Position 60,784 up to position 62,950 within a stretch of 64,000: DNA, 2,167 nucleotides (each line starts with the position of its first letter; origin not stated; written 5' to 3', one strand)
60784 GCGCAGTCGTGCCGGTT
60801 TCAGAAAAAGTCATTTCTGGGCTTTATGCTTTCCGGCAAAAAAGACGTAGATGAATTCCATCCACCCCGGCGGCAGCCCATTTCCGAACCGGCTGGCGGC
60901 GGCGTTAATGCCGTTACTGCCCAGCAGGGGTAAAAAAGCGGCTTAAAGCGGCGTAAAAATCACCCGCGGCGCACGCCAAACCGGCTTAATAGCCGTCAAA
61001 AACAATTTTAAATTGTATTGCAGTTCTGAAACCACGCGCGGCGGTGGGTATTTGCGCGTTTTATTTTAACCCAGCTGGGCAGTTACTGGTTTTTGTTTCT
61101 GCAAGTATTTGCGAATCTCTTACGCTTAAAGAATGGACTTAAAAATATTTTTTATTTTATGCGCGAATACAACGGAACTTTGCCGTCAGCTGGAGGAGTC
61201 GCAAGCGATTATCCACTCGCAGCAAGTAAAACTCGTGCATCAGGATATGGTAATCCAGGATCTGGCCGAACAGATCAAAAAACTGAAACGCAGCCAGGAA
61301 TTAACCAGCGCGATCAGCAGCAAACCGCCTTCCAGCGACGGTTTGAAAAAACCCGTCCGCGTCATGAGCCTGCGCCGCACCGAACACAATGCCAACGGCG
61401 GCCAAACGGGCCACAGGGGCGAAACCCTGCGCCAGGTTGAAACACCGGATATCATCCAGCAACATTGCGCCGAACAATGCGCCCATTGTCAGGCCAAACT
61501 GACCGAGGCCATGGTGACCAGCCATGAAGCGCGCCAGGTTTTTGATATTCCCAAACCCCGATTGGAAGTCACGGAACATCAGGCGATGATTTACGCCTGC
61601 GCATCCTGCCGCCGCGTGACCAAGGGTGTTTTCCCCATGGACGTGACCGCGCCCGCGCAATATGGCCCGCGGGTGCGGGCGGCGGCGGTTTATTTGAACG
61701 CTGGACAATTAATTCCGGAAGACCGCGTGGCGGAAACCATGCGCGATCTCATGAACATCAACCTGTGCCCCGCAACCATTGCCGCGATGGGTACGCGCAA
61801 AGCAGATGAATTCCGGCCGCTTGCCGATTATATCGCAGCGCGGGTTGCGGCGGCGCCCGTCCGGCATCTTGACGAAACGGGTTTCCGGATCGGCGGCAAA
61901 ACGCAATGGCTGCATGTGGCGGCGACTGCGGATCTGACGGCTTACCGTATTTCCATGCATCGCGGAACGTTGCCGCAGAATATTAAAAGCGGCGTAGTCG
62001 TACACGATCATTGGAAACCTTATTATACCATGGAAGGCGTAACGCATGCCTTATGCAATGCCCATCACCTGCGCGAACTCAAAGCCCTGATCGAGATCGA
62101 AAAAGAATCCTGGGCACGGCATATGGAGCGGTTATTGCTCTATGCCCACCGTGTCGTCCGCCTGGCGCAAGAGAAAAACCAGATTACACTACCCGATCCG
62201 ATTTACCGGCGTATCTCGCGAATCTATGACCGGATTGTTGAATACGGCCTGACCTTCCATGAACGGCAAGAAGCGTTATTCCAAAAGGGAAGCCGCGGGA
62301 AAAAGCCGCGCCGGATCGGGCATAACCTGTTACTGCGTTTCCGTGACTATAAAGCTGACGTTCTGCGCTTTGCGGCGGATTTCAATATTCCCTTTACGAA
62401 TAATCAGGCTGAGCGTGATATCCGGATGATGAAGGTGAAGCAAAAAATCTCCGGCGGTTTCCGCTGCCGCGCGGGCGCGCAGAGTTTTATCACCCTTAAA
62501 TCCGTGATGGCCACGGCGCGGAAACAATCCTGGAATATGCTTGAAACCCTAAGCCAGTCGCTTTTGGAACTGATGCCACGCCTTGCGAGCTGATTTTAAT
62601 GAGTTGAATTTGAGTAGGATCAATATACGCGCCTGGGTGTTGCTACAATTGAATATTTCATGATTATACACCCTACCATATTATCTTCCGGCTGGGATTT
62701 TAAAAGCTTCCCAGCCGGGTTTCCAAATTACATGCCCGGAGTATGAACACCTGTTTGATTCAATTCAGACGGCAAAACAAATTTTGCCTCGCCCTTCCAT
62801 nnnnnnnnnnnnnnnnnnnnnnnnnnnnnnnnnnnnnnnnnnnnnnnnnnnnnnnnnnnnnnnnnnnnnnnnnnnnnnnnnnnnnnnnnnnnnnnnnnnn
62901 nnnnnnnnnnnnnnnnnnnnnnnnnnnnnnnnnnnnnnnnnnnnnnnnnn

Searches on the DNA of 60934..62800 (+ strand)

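Call 31: search_dna_similar(query=window:60934-62800:+, collection=plasmids, mode=distant, max_rows=12)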
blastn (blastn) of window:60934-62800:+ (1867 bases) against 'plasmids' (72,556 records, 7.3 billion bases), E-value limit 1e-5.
Records with a match: 9; places in all: 12; records where one place covers at least 80% of the query: 0.
Best place of each record, by identity: 80-90% 1; 60-80% 8.
By first word of the organism name: Acaryochloris 5; Nostoc 1; Bradyrhizobium 1; Fischerella 1; Octadecabacter 1.
By predicted mobility (MOB-suite, as given by PLSDB): non-mobilizable 8; conjugative 1.
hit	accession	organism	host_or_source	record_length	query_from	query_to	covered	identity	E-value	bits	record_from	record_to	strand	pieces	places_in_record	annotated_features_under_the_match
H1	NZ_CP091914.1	Nostoc sp. UHCC 0870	cell culture,Brackish water, ...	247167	1058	1532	11%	76.2%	9e-11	153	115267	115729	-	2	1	IS66 family transposase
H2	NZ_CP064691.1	Bradyrhizobium sp. 192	Acmispon strigosus,cell culture,root ...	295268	1054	1187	7%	71.0%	4e-8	69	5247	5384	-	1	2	IS66 family transposase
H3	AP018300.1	Fischerella sp. NIES-4106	-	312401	1058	1182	7%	72.0%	4e-8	69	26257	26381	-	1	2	transposase IS66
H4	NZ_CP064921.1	Acaryochloris marina S15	cell culture,surface of Pikea pinnata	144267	1419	1532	6%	74.6%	3e-10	76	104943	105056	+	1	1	IS66 family transposase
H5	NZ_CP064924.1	Acaryochloris marina S15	cell culture,surface of Pikea pinnata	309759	1419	1532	6%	74.6%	3e-10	76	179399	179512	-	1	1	IS66 family transposase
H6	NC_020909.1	Octadecabacter arcticus 238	150 km offshore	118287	1457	1549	5%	76.6%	5e-7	64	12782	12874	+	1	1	none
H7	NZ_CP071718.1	Acaryochloris sp. 'Moss Beach'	culture,intertidal zone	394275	1445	1532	5%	78.4%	1e-9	74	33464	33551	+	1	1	none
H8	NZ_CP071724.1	Acaryochloris sp. 'Moss Beach'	culture,intertidal zone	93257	1445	1532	5%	78.4%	1e-9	74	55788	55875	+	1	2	none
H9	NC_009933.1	Acaryochloris marina MBIC11017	-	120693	1466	1530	3%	83.1%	4e-8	69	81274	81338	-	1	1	transposase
